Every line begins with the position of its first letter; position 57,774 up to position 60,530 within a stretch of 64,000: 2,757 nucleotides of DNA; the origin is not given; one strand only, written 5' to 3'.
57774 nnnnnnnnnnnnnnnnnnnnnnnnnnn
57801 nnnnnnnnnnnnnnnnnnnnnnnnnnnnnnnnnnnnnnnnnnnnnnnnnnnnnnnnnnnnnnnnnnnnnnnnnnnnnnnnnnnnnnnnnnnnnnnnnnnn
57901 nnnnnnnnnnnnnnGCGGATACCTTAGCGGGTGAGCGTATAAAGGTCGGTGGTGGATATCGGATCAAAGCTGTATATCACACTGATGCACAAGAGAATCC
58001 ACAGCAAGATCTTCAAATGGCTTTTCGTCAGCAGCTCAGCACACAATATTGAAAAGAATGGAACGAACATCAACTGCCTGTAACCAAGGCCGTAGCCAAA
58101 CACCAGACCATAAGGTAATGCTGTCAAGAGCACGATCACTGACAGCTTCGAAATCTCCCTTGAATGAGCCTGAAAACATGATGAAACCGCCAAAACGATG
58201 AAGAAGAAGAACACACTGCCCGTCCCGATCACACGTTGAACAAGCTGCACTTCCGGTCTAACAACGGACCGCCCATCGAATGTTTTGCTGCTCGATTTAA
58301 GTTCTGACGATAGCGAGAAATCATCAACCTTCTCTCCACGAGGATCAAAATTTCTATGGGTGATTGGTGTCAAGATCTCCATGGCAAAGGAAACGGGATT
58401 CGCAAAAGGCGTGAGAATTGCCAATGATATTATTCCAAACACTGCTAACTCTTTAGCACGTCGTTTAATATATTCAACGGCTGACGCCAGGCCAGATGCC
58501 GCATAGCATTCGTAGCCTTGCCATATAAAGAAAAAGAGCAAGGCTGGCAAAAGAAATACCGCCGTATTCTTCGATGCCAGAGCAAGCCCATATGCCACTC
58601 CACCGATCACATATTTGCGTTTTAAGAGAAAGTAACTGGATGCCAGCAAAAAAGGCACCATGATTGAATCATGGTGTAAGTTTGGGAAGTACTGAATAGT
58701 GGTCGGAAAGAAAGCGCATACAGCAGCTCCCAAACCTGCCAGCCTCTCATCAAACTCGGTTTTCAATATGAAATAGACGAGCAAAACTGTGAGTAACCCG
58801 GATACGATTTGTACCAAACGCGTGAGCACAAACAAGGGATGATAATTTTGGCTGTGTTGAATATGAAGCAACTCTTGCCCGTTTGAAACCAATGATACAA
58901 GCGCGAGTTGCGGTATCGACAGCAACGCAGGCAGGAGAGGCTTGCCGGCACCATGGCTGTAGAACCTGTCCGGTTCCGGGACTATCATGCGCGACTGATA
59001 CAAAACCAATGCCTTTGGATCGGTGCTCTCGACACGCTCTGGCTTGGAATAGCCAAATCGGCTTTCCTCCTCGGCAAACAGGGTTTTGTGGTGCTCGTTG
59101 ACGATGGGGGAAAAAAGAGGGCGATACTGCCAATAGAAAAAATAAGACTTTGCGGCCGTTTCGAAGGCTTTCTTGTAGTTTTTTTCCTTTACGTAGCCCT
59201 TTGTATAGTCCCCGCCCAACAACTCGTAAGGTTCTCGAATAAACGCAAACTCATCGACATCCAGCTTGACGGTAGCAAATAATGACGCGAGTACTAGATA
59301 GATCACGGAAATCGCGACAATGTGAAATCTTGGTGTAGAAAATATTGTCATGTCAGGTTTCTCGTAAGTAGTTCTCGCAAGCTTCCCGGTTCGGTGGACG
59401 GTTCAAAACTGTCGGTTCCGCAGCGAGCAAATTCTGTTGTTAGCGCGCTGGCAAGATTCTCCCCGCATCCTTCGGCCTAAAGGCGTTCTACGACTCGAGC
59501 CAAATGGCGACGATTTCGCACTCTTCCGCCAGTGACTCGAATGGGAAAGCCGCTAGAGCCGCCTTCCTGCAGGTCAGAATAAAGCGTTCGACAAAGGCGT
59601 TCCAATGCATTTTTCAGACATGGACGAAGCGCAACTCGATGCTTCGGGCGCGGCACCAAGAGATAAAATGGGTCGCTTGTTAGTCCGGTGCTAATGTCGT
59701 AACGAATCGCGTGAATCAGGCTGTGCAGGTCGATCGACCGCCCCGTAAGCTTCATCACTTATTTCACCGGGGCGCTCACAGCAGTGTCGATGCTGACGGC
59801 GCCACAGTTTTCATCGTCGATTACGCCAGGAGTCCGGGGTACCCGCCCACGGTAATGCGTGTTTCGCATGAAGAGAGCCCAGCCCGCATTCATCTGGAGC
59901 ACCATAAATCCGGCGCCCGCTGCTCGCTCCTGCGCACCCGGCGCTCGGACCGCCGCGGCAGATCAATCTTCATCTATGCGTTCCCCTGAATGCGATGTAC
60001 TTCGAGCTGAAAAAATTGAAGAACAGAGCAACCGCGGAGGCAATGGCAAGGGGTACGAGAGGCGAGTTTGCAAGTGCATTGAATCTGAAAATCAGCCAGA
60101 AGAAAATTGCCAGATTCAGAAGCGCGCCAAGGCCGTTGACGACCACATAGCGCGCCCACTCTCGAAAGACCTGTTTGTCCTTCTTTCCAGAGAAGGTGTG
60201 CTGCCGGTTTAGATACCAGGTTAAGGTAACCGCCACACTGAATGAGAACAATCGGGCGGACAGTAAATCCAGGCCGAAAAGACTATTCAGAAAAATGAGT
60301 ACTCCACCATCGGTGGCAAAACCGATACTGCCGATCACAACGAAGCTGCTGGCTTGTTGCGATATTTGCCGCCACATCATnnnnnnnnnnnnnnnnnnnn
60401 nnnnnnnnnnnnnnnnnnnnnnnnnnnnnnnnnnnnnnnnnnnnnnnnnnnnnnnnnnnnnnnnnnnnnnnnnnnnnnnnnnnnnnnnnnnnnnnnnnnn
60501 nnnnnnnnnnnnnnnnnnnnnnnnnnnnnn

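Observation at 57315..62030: Lower-G+C GtrB/GtrA/GT-C cassette flanked by a direct duplication of the Wzy/ligase gene 3' end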

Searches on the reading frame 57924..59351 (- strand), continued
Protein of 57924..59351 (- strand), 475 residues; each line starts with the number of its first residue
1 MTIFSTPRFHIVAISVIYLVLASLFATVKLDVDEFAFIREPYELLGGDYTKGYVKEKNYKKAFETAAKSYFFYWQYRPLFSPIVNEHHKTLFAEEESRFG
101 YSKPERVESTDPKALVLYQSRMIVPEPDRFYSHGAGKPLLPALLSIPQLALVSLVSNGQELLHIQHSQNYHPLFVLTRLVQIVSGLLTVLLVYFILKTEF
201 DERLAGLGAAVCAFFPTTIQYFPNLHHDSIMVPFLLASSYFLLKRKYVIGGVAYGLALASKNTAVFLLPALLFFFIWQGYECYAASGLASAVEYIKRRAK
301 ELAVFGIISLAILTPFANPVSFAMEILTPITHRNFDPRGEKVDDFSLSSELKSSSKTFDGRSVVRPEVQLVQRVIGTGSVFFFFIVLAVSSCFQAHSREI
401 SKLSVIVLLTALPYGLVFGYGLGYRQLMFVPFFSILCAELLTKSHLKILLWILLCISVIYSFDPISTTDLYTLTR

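Call 42: find_encoding_contigs(protein=P0007, flank=8000, max_places=2)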
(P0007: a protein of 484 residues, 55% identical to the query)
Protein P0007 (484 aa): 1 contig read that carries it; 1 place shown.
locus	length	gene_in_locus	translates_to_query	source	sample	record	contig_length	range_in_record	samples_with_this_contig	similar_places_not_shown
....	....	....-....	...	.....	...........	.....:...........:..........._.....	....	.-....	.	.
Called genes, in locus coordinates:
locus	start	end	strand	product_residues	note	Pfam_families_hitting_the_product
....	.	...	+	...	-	?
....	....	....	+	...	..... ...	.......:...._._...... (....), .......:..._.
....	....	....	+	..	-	-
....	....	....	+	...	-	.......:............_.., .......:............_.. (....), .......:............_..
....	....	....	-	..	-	-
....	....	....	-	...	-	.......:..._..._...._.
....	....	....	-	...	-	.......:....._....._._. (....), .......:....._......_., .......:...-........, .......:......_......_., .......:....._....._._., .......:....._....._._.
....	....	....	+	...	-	-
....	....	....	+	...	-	?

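Call 45: find_encoding_contigs(protein=P0001, flank=10000, max_places=3)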
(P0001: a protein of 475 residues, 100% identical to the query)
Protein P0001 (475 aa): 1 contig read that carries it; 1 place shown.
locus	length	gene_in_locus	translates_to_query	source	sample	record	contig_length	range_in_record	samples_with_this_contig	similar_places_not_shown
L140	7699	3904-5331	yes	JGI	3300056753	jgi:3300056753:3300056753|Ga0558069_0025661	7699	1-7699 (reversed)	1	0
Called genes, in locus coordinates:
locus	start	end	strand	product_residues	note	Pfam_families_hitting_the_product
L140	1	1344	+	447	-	?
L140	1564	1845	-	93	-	-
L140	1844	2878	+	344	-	PF00535:Glycos_transf_2, PF13641:Glyco_tranf_2_3 (weak)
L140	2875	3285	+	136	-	PF04138:GtrA_DPMS_TM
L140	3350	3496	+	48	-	-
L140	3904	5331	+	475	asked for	PF26314:MptA_B_family (weak), PF13231:PMT_2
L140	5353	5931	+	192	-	-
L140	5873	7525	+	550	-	-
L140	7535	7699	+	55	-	?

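Call 62: search_solved_structures(query=window:57924-59351:-, max_evalue=0.01)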
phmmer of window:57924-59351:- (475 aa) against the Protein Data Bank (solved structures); distinct sequences matched with E-value up to 0.01: 2.
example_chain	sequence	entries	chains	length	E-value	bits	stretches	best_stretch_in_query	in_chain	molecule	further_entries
23gx_B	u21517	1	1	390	0.0028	19.8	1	169-275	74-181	GPI mannosyltransferase 1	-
23gf_B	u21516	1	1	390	0.0028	19.8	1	169-275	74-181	GPI mannosyltransferase 1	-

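Call 72: search_dna_similar(query=window:57924-59351:-, collection=phages, mode=protein, max_rows=8)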
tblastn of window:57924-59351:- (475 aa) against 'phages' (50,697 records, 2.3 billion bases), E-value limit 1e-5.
No match.

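Call 73: search_dna_similar(query=window:57924-59351:-, collection=plasmids, mode=protein, max_rows=8)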
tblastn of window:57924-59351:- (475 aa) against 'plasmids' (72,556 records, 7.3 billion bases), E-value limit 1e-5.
No match.

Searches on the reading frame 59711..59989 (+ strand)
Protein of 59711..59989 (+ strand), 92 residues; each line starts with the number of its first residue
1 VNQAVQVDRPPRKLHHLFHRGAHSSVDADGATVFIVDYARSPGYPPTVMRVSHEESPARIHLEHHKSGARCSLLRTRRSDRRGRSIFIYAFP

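Call 44: search_protein_families(library=pfam, proteins=[window:59711-59989:+], max_evalue=1)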
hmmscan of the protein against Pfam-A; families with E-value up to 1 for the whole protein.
window:59711-59989:+ (92 aa): 1 family
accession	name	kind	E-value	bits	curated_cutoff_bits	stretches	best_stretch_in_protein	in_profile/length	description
PF02031.22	Peptidase_M7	-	0.069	13.7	25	1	20-74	52-103/133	Streptomyces extracellular neutral proteinase (M7) family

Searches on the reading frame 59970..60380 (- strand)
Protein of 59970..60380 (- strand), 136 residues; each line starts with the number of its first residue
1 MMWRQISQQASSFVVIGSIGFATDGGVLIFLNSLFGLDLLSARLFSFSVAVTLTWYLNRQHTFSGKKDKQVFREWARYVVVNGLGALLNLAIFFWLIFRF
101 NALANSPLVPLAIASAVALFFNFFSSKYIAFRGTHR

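Call 6: search_protein_families(library=pfam, proteins=[window:59970-60380:-], max_evalue=0.01)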
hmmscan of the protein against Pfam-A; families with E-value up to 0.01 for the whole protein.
window:59970-60380:- (136 aa): 2 families
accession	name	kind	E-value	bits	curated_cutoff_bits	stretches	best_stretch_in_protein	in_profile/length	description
PF04138.20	GtrA_DPMS_TM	-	1.3e-19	70.9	26.1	1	13-131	2-117/117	GtrA/DPMS, transmembrane domain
PF20152.4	DUF6534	-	0.0036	18.8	28.2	1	48-106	7-53/80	Family of unknown function (DUF6534)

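Call 7: search_protein_families(library=ncbifam, proteins=[window:59970-60380:-], max_evalue=0.01)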
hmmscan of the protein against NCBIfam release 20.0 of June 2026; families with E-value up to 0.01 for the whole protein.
window:59970-60380:- (136 aa): 0 families
